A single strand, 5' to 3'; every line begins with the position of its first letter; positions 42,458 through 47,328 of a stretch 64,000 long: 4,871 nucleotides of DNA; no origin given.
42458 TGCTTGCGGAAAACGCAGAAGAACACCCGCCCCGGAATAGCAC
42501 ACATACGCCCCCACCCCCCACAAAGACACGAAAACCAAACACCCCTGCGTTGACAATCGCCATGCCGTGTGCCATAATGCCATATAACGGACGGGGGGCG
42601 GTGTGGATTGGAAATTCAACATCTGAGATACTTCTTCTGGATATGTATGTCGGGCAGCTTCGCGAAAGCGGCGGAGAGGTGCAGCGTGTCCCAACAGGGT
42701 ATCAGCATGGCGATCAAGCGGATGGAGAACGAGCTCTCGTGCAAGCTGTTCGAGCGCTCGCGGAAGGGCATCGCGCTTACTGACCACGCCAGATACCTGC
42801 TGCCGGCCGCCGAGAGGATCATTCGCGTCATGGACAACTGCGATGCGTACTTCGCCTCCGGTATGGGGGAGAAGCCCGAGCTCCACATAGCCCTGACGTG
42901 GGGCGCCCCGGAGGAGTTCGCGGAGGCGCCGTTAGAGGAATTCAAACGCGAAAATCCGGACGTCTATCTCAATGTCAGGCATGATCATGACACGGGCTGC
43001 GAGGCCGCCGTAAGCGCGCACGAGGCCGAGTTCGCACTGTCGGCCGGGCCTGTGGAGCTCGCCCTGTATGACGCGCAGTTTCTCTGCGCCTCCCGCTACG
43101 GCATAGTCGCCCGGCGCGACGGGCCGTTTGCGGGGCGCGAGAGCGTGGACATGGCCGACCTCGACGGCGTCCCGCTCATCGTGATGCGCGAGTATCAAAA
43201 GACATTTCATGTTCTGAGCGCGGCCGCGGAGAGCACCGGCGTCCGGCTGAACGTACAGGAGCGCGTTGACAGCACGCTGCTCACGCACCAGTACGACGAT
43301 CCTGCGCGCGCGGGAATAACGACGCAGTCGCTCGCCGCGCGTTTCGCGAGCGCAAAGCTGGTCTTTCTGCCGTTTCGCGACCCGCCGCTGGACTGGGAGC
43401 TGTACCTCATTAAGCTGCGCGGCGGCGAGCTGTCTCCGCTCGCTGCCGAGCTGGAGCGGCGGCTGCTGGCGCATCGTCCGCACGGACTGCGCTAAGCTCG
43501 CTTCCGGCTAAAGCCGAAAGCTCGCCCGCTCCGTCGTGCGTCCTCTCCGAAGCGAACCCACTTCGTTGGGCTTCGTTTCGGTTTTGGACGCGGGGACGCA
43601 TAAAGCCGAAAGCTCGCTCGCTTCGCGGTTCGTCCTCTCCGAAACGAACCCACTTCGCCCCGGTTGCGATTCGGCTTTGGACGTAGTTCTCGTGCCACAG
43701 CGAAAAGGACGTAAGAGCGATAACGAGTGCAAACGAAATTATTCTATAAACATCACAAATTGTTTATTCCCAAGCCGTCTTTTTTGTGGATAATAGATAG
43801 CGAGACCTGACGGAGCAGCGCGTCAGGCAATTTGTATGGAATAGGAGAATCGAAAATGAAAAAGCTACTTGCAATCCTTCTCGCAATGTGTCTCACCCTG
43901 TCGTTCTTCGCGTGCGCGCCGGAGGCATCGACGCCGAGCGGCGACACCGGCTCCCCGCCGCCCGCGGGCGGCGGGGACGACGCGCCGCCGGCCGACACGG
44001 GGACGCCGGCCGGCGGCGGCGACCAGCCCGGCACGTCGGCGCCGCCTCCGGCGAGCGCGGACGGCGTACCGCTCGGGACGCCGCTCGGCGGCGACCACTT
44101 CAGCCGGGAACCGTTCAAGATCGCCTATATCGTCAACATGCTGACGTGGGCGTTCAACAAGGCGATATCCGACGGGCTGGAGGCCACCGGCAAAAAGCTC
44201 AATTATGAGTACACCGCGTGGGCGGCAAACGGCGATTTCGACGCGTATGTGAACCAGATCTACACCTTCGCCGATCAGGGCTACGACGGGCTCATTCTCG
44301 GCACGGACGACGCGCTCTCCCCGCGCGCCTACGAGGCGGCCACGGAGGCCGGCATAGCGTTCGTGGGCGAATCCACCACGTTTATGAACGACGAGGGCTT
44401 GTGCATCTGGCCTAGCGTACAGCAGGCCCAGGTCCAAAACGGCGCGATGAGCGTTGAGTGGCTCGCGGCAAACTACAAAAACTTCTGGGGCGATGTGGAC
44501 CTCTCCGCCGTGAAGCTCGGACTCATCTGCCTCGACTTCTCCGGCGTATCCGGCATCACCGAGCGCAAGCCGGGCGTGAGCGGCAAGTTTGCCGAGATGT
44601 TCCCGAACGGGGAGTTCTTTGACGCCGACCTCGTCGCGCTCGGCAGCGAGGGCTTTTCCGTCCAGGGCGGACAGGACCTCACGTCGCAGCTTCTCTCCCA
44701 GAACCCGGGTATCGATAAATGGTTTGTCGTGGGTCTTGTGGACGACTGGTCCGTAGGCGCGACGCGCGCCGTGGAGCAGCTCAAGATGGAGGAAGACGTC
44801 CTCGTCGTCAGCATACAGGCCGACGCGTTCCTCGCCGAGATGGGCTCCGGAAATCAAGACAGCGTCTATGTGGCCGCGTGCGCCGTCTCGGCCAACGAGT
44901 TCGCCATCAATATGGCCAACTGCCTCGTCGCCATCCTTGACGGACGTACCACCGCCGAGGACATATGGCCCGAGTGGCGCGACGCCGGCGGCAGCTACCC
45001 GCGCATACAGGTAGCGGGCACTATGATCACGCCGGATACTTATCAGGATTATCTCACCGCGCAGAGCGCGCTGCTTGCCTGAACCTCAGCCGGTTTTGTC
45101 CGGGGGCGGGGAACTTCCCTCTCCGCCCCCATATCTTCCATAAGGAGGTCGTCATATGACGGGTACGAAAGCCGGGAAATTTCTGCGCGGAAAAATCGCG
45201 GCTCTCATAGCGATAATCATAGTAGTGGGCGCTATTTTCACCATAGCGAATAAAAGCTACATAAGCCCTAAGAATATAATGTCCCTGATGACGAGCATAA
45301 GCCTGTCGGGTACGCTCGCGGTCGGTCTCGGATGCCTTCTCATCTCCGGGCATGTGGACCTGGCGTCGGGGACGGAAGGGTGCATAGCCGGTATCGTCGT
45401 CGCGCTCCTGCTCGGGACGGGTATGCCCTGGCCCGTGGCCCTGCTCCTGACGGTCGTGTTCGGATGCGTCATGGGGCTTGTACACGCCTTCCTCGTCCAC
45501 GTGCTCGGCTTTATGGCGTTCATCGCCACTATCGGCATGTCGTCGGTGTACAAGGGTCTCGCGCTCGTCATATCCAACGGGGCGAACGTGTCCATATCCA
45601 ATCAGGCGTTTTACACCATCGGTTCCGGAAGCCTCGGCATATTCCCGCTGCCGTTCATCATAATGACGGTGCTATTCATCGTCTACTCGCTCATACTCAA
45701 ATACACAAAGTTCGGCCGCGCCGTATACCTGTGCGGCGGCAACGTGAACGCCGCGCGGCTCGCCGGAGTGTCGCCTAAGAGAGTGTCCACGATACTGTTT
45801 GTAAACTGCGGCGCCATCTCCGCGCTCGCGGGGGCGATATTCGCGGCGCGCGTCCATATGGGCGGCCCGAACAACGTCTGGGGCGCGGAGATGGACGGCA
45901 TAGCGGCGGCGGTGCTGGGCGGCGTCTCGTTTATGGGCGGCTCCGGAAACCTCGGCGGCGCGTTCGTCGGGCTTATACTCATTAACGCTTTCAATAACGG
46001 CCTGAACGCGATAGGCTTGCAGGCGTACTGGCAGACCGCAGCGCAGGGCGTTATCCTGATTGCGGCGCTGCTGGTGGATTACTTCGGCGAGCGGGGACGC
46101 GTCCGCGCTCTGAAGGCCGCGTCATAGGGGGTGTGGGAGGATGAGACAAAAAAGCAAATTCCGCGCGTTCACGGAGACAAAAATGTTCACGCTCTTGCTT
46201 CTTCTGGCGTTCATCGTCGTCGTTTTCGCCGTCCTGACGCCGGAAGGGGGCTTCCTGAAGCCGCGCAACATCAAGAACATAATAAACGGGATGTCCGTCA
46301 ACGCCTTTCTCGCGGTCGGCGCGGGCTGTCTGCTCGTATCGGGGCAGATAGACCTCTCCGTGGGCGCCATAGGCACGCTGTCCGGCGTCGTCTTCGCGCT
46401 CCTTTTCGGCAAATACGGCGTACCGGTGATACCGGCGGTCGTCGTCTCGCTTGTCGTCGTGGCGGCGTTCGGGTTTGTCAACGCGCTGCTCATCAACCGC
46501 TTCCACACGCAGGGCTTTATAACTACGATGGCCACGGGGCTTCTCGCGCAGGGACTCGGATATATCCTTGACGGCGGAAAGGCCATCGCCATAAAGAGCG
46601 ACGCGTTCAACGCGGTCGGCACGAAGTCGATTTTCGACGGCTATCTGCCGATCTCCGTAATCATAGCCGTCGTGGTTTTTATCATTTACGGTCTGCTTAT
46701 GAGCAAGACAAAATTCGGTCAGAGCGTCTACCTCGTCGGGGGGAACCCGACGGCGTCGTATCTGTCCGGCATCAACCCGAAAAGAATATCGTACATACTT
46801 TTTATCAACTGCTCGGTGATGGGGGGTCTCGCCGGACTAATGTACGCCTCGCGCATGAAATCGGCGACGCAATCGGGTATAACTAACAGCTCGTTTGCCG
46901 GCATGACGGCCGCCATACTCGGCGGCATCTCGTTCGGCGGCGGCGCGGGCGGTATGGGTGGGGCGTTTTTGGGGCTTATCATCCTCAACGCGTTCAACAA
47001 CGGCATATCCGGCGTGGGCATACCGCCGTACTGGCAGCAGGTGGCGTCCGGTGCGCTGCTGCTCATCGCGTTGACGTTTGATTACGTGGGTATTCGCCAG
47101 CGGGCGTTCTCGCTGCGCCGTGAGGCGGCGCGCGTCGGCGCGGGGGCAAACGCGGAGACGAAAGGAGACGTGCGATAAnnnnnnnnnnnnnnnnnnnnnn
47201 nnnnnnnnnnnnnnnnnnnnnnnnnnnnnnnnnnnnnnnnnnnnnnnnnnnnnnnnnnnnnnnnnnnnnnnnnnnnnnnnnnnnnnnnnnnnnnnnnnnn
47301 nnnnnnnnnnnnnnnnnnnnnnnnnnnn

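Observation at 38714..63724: Uncharacterised glycyl-radical-enzyme metabolic locus with three Fe-S/flavin ene-reductase paralogues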

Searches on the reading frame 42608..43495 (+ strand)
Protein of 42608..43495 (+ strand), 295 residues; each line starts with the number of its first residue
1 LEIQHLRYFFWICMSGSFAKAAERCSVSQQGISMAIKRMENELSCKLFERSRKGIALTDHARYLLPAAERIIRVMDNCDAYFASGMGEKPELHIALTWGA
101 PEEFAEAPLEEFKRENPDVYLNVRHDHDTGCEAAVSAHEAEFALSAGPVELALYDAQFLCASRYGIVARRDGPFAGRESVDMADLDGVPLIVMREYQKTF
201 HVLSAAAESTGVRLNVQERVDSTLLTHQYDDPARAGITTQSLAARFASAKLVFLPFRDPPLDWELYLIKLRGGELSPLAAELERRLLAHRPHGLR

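Call 4: search_protein_families(library=pfam, proteins=[window:42608-43495:+])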
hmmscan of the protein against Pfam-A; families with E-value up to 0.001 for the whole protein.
window:42608-43495:+ (295 aa): 2 families
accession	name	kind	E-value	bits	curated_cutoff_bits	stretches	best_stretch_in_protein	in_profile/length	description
PF03466.25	LysR_substrate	-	7.5e-21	74.9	28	1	88-288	4-206/209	LysR substrate binding domain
PF00126.33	HTH_1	-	1.3e-18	67.1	26.6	1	3-62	1-60/60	Bacterial regulatory helix-turn-helix protein, lysR family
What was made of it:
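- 42608..43495 (+): LysR-type regulator upstream of the transporter operon. Pfam HTH_1 and LysR_substrate (call 4).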

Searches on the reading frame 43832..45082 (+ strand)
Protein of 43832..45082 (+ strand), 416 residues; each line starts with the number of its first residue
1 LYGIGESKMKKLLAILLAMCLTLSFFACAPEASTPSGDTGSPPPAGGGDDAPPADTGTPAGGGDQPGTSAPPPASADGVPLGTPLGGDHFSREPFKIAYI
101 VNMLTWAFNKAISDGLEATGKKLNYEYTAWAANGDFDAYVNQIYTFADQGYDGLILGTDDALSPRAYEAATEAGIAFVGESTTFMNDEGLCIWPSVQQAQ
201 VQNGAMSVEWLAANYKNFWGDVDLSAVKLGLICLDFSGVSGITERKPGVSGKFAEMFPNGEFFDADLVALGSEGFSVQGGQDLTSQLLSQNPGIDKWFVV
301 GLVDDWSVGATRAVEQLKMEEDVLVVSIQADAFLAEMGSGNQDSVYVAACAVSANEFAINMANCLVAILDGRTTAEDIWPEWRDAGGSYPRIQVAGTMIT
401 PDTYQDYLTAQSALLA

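Call 4: search_protein_families(library=pfam, proteins=[window:43832-45082:+])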
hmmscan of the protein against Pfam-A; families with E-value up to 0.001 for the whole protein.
window:43832-45082:+ (416 aa): 2 families
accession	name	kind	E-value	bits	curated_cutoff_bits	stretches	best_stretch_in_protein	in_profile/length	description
PF13407.12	Peripla_BP_4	-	4.7e-11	43.2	35.1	1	98-370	2-255/258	Periplasmic binding protein domain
PF00532.27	Peripla_BP_1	-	6e-08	32.9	22.2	1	96-323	3-213/281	Periplasmic binding proteins and sugar binding domain of LacI family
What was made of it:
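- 43832..45082 (+): CUT2-type solute-binding lipoprotein with a long Pro/Gly/Ala linker. Pfam Peripla_BP_4 (call 4).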

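Call 30: search_solved_structures(query=window:43832-45082:+, max_evalue=0.01)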
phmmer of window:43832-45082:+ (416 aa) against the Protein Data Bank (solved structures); distinct sequences matched with E-value up to 0.01: 8.
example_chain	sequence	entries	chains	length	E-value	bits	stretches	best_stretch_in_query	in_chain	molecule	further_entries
4ry9_A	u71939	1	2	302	1.1e-05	27.5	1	94-330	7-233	Periplasmic binding protein/LacI transcriptional regulator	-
2wrz_A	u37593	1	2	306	4.4e-05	25.5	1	118-340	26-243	L-ARABINOSE-BINDING PERIPLASMIC PROTEIN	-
4rwe_A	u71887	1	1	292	0.00021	23.3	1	104-372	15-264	Sugar-binding transport protein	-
1abe_A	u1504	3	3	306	0.00031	22.7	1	118-340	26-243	L-ARABINOSE-BINDING PROTEIN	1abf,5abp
1apb_A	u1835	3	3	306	0.00032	22.7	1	118-340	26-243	L-ARABINOSE-BINDING PROTEIN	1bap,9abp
6abp_A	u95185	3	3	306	0.00057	21.9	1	118-340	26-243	L-ARABINOSE-BINDING PROTEIN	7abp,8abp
5dte_A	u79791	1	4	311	0.0084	18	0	96-327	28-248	Monosaccharide-transporting ATPase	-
5ulb_A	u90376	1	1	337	0.0099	17.8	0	95-183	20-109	Putative sugar ABC transporter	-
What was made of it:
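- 43832..45082 (+): Weak PDB similarity to sugar-binding proteins (call 30).
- The similarity of the binding protein to known sugar binders is weak (E about 1e-5, call 30).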

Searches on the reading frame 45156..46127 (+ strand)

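Call 4: search_protein_families(library=pfam, proteins=[window:45156-46127:+])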
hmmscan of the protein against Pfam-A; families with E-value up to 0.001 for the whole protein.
window:45156-46127:+ (323 aa): 1 family
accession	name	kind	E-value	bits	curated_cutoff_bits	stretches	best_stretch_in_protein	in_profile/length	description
PF02653.21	BPD_transp_2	-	7.6e-28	97.8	26.8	1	41-305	2-269/269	Branched-chain amino acid transport system / permease component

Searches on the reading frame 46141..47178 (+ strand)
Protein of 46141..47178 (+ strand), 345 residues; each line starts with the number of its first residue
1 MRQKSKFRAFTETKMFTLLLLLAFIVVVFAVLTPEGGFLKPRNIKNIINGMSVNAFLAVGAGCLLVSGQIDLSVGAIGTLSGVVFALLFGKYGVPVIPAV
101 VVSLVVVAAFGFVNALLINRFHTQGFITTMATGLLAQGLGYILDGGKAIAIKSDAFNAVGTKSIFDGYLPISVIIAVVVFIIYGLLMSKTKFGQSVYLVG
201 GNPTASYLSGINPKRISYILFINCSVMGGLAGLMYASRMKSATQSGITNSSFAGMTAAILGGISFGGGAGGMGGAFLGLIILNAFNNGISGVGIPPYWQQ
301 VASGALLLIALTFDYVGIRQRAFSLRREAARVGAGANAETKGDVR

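Call 4: search_protein_families(library=pfam, proteins=[window:46141-47178:+])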
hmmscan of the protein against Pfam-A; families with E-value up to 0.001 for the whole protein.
window:46141-47178:+ (345 aa): 1 family
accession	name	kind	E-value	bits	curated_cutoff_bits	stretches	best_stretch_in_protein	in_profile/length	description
PF02653.21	BPD_transp_2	-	1.6e-26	93.5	26.8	1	44-311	2-269/269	Branched-chain amino acid transport system / permease component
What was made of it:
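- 45156..47178 (+): Two BPD_transp_2 permeases (45156-46127 and 46141-47178). Call 4.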
